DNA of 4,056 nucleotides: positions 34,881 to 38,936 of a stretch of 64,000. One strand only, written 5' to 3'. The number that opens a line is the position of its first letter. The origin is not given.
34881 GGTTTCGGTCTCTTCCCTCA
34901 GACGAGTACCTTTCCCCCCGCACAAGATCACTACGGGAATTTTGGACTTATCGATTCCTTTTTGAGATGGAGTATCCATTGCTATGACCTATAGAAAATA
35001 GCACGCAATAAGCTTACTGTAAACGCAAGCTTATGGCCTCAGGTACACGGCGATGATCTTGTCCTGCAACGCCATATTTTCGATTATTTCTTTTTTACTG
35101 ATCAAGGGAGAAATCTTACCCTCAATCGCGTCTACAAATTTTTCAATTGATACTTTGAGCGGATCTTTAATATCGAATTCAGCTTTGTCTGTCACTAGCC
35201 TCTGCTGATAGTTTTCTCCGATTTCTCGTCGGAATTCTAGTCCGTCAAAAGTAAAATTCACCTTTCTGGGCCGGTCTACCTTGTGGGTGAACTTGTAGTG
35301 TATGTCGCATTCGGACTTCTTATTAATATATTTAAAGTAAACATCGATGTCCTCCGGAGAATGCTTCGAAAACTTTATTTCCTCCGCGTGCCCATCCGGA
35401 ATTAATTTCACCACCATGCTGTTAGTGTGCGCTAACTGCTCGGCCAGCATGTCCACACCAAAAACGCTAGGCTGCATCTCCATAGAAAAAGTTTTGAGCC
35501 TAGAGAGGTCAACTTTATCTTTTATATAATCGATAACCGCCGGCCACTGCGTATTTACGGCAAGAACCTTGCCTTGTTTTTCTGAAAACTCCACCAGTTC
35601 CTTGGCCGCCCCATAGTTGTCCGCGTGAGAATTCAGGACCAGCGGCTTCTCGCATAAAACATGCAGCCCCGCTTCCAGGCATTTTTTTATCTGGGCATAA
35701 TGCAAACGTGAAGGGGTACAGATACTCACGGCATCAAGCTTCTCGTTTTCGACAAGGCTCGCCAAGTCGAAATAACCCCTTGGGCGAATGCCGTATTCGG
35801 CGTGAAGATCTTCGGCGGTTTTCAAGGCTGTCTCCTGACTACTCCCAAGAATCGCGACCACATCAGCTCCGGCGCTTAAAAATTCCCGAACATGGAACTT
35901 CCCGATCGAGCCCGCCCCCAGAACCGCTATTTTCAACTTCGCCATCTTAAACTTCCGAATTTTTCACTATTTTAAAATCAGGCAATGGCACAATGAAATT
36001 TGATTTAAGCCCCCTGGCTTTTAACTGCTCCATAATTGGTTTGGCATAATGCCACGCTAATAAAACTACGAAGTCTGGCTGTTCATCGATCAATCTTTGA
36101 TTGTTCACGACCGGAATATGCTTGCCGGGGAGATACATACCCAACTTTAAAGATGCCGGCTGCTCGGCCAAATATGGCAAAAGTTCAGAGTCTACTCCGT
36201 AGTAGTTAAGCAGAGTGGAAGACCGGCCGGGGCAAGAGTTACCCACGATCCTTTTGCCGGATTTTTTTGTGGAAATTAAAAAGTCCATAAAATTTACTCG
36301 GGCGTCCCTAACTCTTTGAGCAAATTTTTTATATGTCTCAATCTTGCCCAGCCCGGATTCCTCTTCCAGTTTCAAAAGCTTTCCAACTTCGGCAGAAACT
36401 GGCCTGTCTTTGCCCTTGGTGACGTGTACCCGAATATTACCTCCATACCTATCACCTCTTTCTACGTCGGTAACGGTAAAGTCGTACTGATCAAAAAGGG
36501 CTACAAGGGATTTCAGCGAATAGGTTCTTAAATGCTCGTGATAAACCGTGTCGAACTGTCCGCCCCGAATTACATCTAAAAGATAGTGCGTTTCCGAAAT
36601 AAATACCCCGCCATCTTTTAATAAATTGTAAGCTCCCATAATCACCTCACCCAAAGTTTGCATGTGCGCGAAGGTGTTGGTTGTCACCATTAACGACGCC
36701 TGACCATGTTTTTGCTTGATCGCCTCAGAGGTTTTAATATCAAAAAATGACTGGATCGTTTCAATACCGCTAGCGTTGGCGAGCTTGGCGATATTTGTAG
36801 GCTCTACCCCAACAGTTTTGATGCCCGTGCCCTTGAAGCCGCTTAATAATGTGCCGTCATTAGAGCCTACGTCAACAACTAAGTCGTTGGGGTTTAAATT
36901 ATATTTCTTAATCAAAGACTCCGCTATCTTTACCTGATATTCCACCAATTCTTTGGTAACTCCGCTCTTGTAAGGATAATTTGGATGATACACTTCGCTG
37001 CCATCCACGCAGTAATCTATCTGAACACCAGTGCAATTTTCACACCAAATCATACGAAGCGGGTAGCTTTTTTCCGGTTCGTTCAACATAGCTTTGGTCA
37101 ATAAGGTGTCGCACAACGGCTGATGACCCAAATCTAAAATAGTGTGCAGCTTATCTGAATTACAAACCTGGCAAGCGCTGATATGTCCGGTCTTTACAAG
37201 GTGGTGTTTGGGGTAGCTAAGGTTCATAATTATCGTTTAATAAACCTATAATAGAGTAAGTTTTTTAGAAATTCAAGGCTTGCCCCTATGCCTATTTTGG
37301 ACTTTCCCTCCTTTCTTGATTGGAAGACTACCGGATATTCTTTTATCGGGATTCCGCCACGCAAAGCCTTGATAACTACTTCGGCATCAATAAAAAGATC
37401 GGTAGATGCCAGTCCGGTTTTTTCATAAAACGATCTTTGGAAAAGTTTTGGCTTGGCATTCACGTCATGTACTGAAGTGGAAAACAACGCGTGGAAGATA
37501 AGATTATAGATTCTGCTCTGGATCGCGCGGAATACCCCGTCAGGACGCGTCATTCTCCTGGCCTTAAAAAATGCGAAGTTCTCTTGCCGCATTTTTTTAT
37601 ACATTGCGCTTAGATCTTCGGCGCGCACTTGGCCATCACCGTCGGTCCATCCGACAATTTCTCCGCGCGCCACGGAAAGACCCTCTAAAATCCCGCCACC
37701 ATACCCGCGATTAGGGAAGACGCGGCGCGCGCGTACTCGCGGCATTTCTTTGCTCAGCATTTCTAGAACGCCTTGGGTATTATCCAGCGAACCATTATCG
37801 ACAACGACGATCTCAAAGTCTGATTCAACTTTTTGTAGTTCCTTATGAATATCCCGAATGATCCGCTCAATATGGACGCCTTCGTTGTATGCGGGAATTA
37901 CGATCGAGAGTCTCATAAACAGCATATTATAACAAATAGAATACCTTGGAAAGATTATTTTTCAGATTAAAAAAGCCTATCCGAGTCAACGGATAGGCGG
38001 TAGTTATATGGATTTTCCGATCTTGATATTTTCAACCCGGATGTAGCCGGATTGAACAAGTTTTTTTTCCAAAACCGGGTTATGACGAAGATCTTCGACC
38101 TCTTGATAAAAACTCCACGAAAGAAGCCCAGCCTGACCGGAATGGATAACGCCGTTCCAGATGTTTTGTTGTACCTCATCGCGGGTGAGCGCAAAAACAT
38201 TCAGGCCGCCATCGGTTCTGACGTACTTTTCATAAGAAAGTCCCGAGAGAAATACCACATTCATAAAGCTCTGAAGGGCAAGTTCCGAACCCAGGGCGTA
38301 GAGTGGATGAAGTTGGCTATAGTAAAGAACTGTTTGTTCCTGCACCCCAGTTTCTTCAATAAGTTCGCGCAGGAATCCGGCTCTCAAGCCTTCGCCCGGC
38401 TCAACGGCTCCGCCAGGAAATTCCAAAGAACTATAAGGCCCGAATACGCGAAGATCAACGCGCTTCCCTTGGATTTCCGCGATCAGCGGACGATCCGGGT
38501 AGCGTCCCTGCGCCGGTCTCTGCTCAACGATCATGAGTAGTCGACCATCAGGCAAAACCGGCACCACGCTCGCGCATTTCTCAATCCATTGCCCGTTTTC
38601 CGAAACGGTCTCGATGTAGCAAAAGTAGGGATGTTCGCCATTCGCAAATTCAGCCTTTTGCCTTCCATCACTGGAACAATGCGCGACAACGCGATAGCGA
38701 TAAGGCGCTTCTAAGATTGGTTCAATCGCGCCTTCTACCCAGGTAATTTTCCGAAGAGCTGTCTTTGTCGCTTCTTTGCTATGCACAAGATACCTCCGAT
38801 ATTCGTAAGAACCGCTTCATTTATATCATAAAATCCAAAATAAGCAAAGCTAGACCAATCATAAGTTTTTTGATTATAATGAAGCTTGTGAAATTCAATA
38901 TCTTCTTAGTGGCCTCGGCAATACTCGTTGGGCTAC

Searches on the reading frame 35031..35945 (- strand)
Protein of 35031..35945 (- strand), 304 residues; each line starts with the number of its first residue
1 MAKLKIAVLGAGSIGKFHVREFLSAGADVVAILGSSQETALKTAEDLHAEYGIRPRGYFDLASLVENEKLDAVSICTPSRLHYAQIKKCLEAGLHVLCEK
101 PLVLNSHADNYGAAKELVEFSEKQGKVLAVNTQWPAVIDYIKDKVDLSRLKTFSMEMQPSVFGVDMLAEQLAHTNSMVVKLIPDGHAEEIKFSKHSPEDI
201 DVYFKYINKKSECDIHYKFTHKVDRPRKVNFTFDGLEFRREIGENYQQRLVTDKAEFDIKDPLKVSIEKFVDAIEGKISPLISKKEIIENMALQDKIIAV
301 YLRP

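Call 10: search_protein_families(library=pfam, proteins=[window:35031-35945:-], max_evalue=0.0001)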
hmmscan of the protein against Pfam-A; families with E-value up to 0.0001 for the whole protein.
window:35031-35945:- (304 aa): 1 family
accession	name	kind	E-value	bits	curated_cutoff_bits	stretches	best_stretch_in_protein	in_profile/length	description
PF01408.29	GFO_IDH_MocA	-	1.9e-26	93.5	24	1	4-131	1-119/120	Oxidoreductase family, NAD-binding Rossmann fold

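Call 49: search_protein_families(library=ncbifam, proteins=[window:35031-35945:-], max_evalue=1e-8)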
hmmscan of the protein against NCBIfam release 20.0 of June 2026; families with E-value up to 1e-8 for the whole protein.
window:35031-35945:- (304 aa): 4 families
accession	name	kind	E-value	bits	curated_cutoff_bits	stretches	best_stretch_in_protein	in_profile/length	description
TIGR04380.1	myo_inos_iolG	equivalog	1.7e-19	69.9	355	1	3-108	1-103/330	inositol 2-dehydrogenase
NF040723.1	UDP-GlcNAcDh_Arch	equivalog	9.9e-18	64.7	450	1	4-138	1-127/302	UDP-N-acetylglucosamine 3-dehydrogenase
NF052679.1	InsChiInosDhIolG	equivalog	3.9e-13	49.1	540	1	3-128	2-120/343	bifunctional inositol 2-dehydrogenase/D-chiro-inositol 1-dehydrogenase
NF052479.1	LevoglcsnDh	equivalog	5.5e-09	35.2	650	1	1-125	1-124/386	levoglucosan dehydrogenase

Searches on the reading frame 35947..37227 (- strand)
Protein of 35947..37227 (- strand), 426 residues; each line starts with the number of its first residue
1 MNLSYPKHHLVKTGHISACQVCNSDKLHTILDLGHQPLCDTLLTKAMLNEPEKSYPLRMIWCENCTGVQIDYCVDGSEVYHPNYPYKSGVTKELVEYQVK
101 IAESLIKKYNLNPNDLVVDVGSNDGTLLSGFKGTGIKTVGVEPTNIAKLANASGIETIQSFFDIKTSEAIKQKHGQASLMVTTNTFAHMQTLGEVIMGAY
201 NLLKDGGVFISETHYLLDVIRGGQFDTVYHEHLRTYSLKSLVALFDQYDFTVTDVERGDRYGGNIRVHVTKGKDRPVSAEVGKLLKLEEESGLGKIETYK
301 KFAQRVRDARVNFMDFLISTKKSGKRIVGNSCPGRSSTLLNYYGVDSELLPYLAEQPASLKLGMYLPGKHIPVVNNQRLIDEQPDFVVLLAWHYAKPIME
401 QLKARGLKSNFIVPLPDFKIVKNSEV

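Call 5: search_protein_families(library=ncbifam, proteins=[window:35947-37227:-], max_evalue=0.001)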
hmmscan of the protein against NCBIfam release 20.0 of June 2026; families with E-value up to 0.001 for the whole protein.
window:35947-37227:- (426 aa): 0 families

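Call 10: search_protein_families(library=pfam, proteins=[window:35947-37227:-], max_evalue=0.0001)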
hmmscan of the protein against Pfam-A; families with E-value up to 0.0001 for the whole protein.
window:35947-37227:- (426 aa): 4 families
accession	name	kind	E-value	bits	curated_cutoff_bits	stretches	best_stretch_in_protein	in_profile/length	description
PF08484.17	Methyltransf_14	-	3.3e-42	144.5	23.5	1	261-416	3-160/160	C-methyltransferase C-terminal domain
PF08421.16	Methyltransf_13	-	1.1e-19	70.8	31.3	1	19-80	1-62/62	Putative zinc binding domain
PF13489.12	Methyltransf_23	-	1.2e-13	51.6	27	1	111-254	20-163/164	Methyltransferase domain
PF08242.18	Methyltransf_12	-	9.3e-06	26.7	30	1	118-209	1-98/98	Methyltransferase domain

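Call 67: search_solved_structures(query=window:35947-37227:-, max_evalue=0.00001)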
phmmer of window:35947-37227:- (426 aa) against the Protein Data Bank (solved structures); distinct sequences matched with E-value up to 0.00001: 10.
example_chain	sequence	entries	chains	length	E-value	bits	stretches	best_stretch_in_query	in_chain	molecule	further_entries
4rv9_A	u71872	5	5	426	2e-72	247.7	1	16-421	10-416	D-mycarose 3-C-methyltransferase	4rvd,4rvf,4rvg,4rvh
5t64_A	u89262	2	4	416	1.1e-62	215.7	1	17-419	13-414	Sugar 3-C-methyl transferase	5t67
5t6b_A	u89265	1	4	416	5.1e-62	213.5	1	17-401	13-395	Sugar 3-C-methyl transferase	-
3ndi_A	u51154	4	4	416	4.2e-55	190.7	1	9-401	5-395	Methyltransferase | TcaB9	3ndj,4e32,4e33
4e2y_A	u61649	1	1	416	1.1e-54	189.3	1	9-401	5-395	TcaB9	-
4e31_A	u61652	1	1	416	1.5e-54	188.9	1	9-401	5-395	TcaB9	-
4e2x_A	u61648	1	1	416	1.5e-54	188.9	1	9-401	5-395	TcaB9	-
4e2w_A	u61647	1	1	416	3.9e-54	187.5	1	9-401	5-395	TcaB9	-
4e2z_A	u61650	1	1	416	3.9e-54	187.5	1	9-401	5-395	TcaB9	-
4e30_A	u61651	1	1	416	1e-53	186.1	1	9-401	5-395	TcaB9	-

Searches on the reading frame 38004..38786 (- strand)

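Call 10: search_protein_families(library=pfam, proteins=[window:38004-38786:-], max_evalue=0.0001)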
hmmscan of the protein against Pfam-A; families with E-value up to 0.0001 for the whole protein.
window:38004-38786:- (260 aa): 1 family
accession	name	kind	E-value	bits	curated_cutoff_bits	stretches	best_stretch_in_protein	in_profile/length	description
PF00293.34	NUDIX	-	2.7e-09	37.5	21.1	1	120-182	29-94/134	NUDIX domain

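Call 49: search_protein_families(library=ncbifam, proteins=[window:38004-38786:-], max_evalue=1e-8)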
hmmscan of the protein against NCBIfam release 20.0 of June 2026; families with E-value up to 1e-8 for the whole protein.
window:38004-38786:- (260 aa): 0 families
